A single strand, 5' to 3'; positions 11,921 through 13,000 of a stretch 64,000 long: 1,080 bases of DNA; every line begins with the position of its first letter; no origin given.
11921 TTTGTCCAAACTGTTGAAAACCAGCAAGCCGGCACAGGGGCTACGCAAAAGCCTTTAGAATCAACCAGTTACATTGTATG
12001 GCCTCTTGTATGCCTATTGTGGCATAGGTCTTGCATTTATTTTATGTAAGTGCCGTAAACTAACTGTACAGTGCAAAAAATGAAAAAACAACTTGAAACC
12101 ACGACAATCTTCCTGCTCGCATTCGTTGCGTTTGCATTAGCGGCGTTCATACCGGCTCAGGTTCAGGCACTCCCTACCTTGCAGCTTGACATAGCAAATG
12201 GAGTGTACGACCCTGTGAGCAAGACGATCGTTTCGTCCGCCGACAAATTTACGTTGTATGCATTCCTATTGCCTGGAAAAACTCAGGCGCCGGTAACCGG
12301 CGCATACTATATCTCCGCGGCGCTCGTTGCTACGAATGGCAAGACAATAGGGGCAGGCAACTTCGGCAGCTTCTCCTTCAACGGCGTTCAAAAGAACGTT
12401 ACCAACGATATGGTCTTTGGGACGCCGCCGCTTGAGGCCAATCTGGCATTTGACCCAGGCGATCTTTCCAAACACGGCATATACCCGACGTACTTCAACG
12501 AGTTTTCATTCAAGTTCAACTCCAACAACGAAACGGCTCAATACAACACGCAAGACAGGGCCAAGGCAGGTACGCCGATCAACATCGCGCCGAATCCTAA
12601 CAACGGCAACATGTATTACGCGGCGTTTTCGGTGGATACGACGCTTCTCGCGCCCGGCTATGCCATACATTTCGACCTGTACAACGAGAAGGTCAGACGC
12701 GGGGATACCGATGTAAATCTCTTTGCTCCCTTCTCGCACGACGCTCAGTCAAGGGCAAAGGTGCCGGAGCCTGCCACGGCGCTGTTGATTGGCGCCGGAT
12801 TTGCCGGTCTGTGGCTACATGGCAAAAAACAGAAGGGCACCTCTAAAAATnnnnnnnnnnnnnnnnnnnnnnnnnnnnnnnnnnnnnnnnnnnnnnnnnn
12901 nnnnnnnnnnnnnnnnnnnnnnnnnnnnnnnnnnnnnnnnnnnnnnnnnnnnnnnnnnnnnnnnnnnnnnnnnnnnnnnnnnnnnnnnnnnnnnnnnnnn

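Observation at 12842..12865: Family-B repeat termini supply or abut host-gene stop codons, fixing a shared C-terminal ...TSKN* on two unrelated proteins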

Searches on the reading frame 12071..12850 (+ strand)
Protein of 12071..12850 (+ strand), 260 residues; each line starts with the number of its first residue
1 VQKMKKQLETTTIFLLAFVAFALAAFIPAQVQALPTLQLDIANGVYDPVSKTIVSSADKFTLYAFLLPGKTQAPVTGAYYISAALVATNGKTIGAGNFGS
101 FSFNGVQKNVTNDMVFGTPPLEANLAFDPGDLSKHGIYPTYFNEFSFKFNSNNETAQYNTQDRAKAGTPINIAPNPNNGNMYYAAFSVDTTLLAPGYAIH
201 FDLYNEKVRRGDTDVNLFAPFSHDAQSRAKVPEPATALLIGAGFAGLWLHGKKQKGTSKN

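Call 22: find_homologous_proteins(query=window:12071-12850:+)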
Query window:12071-12850:+ (260 aa): 1058 proteins with E <= 0.001 among 2674 candidates; the best 120 are listed.
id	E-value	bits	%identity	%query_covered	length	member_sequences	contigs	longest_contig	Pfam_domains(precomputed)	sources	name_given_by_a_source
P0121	1.1e-166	571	100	99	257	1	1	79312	-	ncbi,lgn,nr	ncbi:MAG: choice-of-anchor N protein [Deltaproteobacteria bacterium]|nr:choice-of-anchor N protein [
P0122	1.1e-133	463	86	93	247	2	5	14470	PF07589.17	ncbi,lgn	-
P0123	1.3e-121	423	78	93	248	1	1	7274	PF07589.17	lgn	-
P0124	1.2e-74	269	81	60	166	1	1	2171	-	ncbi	-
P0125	1.2e-73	266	56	84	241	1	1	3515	PF07589.17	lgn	-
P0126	4.1e-72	261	56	85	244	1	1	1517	PF07589.17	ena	-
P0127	1.1e-71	260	54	88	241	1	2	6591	PF07589.17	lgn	-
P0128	4.0e-70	255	52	84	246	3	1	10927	PF07589.17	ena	-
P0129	4.1e-70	255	53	85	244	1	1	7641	PF07589.17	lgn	-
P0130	1.1e-69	253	52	97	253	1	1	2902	PF07589.17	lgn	-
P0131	2.2e-69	252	54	88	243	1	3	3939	PF07589.17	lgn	-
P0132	2.6e-69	252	53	88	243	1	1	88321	PF07589.17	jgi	-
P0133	5.0e-69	251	56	80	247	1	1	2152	PF07589.17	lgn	-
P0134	5.2e-69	251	51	89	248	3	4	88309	PF07589.17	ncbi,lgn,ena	-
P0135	2.7e-68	249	52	97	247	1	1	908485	PF07589.17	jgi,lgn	jgi:hypothetical protein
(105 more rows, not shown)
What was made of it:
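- Tried and rejected: This was suggested by the missing precomputed Pfam hit for P0121 (call 22).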

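Call 24: find_encoding_contigs(protein=P0122, flank=3000)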
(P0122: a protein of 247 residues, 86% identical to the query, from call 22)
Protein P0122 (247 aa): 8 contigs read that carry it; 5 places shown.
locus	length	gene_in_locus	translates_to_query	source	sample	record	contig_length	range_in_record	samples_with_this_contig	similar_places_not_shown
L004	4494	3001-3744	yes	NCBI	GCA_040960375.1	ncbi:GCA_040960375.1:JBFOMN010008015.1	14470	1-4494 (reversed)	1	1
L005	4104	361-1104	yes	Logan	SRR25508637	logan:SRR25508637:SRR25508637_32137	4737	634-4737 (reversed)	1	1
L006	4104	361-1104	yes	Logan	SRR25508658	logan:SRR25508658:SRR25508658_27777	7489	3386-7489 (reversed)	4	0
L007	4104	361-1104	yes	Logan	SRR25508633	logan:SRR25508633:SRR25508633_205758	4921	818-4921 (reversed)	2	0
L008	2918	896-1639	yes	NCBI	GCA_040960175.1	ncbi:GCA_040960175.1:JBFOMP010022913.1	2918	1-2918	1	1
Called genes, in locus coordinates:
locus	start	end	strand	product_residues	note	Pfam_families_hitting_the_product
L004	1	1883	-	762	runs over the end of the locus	-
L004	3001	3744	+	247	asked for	PF07589:PEP_exosort_dom (weak)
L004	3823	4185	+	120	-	PF07238:PilZ (weak)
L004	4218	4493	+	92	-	?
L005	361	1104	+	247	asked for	PF07589:PEP_exosort_dom (weak)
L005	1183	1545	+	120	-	PF07238:PilZ (weak)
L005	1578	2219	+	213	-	PF07589:PEP_exosort_dom (weak)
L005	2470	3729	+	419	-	PF17651:Raco_middle, PF14574:RACo_C_ter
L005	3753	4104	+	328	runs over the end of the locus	?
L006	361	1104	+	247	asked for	PF07589:PEP_exosort_dom (weak)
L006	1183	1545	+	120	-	PF07238:PilZ (weak)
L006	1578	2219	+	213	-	PF07589:PEP_exosort_dom (weak)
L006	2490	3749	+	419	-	PF17651:Raco_middle, PF14574:RACo_C_ter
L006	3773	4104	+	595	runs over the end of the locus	PF02142:MGS, PF01808:AICARFT_IMPCHas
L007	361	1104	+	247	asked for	PF07589:PEP_exosort_dom (weak)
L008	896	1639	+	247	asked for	PF07589:PEP_exosort_dom (weak)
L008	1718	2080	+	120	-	PF07238:PilZ (weak)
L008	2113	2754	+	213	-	PF07589:PEP_exosort_dom (weak)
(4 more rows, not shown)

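Call 25: find_encoding_contigs(protein=P0123, flank=3000)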
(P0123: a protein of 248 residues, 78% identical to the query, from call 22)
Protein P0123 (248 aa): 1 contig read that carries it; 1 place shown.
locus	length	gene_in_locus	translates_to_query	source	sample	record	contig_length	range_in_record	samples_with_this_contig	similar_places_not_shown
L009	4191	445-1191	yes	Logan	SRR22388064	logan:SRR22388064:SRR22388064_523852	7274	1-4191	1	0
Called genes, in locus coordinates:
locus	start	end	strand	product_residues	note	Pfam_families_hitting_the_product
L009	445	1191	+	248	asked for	PF07589:PEP_exosort_dom (weak)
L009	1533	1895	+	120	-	PF07238:PilZ (weak)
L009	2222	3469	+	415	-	PF17651:Raco_middle, PF14574:RACo_C_ter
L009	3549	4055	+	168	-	PF09970:DUF2204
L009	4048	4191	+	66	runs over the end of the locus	-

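Call 42: list_cluster_members(proteins=[P0121, P0242, P0001])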
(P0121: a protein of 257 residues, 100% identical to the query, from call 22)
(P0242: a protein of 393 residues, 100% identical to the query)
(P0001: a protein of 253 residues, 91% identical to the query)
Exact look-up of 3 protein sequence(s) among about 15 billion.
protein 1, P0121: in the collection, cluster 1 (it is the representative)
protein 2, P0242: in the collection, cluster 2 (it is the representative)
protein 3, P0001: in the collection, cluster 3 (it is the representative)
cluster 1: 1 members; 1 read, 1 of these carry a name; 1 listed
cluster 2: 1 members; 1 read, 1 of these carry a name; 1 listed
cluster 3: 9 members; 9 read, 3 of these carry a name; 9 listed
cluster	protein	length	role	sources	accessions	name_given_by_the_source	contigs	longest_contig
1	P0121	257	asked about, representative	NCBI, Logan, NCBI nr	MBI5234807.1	MAG: choice-of-anchor N protein [Deltaproteobacteria bacterium] | choice-of-anchor N protein [Deltaproteobacteria bacterium]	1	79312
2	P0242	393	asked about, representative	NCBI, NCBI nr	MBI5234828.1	MAG: bifunctional phosphopantothenoylcysteine decarboxylase/phosphopantothenate--cysteine ... | bifunctional phosphopantothenoylcysteine decarboxylase/phosphopantothenate--cysteine ...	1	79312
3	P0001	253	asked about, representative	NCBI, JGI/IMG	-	coenzyme F420-reducing hydrogenase gamma subunit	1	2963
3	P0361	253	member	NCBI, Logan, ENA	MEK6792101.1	MAG: NADH:ubiquinone oxidoreductase [Deltaproteobacteria bacterium]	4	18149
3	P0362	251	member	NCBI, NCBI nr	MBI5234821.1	MAG: NADH:ubiquinone oxidoreductase [Deltaproteobacteria bacterium] | NADH:ubiquinone oxidoreductase [Deltaproteobacteria bacterium]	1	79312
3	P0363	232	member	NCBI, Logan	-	-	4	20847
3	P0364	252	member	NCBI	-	-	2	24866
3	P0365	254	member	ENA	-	-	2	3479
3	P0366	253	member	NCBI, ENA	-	-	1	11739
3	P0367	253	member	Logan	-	-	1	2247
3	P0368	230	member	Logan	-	-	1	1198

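Call 43: search_protein_families(library=ncbifam, proteins=[window:12071-12850:+, P0122, P0123], max_evalue=0.01)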
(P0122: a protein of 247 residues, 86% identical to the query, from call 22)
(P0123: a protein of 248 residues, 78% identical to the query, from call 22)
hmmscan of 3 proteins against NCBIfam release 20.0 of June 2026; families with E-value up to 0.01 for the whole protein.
window:12071-12850:+ (260 aa): 5 families
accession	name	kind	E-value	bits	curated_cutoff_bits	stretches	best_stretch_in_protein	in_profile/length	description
NF038141.1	choice_anch_N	equivalog_domain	2.6e-44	152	40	1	33-226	1-184/184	choice-of-anchor N protein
TIGR02595.1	PEP_CTERM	domain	0.00039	21.1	16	1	231-255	1-24/24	PEP-CTERM sorting domain-containing protein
NF038129.1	PEP_NF038129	equivalog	0.00052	19.9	65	1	194-250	136-190/194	NF038129 family PEP-CTERM protein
NF038118.1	PEP_CTERM_CCXG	equivalog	0.00098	18.8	90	1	214-252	159-197/199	CCXG family PEP-CTERM protein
NF038125.1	PEP_CTERM_THxN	subfamily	0.0021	17.7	85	1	226-252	218-244/246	THxN family PEP-CTERM protein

P0122 (247 aa): 10 families
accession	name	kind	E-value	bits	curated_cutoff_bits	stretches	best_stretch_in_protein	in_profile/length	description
NF038141.1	choice_anch_N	equivalog_domain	7.3e-47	160.3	40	1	21-214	1-184/184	choice-of-anchor N protein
NF038129.1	PEP_NF038129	equivalog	4.7e-05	23.3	65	1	184-243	139-194/194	NF038129 family PEP-CTERM protein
NF038125.1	PEP_CTERM_THxN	subfamily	0.0001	22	85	1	218-243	222-246/246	THxN family PEP-CTERM protein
TIGR02595.1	PEP_CTERM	domain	0.00012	22.6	16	1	220-244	1-23/24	PEP-CTERM sorting domain-containing protein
NF041538.1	PEP_EDSA_1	subfamily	0.00013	21.8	100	1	211-243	274-307/307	EDSAP-1 family PEP-CTERM protein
NF038118.1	PEP_CTERM_CCXG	equivalog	0.00085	19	90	1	205-243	162-199/199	CCXG family PEP-CTERM protein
NF033554.9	floc_PepA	equivalog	0.00093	19.1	80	0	38-244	64-261/261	flocculation-associated PEP-CTERM protein PepA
NF038120.1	PEP_CTERM_QFxxD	subfamily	0.0027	17.6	80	1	217-243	190-214/215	NF038120 family PEP-CTERM protein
NF041927.1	Xrt_dep_XDP1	equivalog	0.0041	17.1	125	1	214-243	213-242/242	exosortase-dependent surface protein XDP1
NF033947.0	PEP-cistern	hypoth_equivalog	0.0046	16.7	60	0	68-241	46-194/195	cistern family PEP-CTERM protein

P0123 (248 aa): 10 families
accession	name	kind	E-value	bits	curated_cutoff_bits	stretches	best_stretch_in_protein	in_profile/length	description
NF038141.1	choice_anch_N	equivalog_domain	4.3e-46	157.8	40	1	21-213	1-184/184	choice-of-anchor N protein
NF041538.1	PEP_EDSA_1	subfamily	8.9e-06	25.6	100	1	211-241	279-307/307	EDSAP-1 family PEP-CTERM protein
NF038125.1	PEP_CTERM_THxN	subfamily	0.00011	21.9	85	1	213-241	218-246/246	THxN family PEP-CTERM protein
NF038118.1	PEP_CTERM_CCXG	equivalog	0.00021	21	90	1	204-241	162-199/199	CCXG family PEP-CTERM protein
NF038129.1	PEP_NF038129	equivalog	0.00045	20.1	65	1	206-241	158-194/194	NF038129 family PEP-CTERM protein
NF033554.9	floc_PepA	equivalog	0.00089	19.1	80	0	153-242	177-261/261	flocculation-associated PEP-CTERM protein PepA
TIGR02595.1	PEP_CTERM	domain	0.001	19.7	16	1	218-242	1-23/24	PEP-CTERM sorting domain-containing protein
NF041927.1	Xrt_dep_XDP1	equivalog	0.0025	17.8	125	1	212-241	213-242/242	exosortase-dependent surface protein XDP1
NF033947.0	PEP-cistern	hypoth_equivalog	0.0039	16.9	60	0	209-239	164-194/195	cistern family PEP-CTERM protein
NF038120.1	PEP_CTERM_QFxxD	subfamily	0.0094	15.8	80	0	208-241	183-214/215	NF038120 family PEP-CTERM protein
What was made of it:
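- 12836..12853 (+): Element-encoded end of the PEP-CTERM / choice-of-anchor N gene: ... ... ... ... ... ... = G T S K N stop. Base 12835 also completes the preceding AAG codon. The protein is NF038141 choice_anch_N with a TIGR02595 PEP_CTERM domain (call 43).
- On PEP-CTERM sorting signal (TIGR02595), still intact in the window protein: The empty-site orthologue scores 22.6 bits (call 43).
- Tried and rejected: A direct scan shows the domain is still above cutoff (call 43).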

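Call 45: find_encoding_contigs(protein=P0364, flank=1500, max_places=3)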
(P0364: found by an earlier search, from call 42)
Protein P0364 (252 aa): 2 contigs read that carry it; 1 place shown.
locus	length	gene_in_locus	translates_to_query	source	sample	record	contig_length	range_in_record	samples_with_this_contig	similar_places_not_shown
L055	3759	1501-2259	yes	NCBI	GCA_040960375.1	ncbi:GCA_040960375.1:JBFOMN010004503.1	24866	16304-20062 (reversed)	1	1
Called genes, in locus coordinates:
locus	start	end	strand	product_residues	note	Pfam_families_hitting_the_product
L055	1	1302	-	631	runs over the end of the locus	PF00009:GTP_EFTU, PF03144:GTP_EFTU_D2, PF25461:Beta-barrel_SelB, PF09106:WHD_2nd_SelB (weak), PF09107:WHD_3rd_SelB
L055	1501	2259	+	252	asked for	PF01058:Oxidored_q6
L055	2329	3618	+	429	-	PF27537:HoxH (faint), PF00374:NiFeSe_Hases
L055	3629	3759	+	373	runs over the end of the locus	PF01590:GAF, PF13185:GAF_2, PF13492:GAF_3 (weak), PF00990:GGDEF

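Call 46: find_encoding_contigs(protein=P0368, flank=1500, max_places=3)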
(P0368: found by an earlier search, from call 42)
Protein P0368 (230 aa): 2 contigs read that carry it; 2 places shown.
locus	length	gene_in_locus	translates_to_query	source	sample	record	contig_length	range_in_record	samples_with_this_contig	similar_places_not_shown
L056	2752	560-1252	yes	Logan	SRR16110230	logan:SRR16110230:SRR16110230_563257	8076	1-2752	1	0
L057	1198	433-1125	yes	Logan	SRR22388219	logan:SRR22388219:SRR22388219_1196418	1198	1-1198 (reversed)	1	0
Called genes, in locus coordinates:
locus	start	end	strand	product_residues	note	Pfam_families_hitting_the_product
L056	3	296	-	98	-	?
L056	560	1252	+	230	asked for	PF01058:Oxidored_q6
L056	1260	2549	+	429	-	PF27537:HoxH (weak), PF00374:NiFeSe_Hases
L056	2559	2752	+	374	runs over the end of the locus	PF01590:GAF, PF13185:GAF_2, PF13492:GAF_3 (weak), PF00990:GGDEF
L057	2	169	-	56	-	?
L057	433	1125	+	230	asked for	PF01058:Oxidored_q6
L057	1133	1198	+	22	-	?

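Call 47: find_encoding_contigs(protein=P0365, flank=1500, max_places=3)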
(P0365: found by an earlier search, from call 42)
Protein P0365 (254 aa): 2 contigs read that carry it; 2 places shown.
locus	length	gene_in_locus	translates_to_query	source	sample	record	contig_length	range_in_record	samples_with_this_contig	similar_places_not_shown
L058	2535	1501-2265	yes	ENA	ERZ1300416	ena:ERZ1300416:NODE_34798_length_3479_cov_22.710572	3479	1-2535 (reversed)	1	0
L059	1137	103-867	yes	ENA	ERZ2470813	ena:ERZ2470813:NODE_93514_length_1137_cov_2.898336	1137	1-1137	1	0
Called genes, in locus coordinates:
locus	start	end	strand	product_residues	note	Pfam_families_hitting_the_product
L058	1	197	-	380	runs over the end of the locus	?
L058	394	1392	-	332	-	PF13936:HTH_38, PF00665:rve (faint)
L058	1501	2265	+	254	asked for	PF01058:Oxidored_q6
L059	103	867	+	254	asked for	PF01058:Oxidored_q6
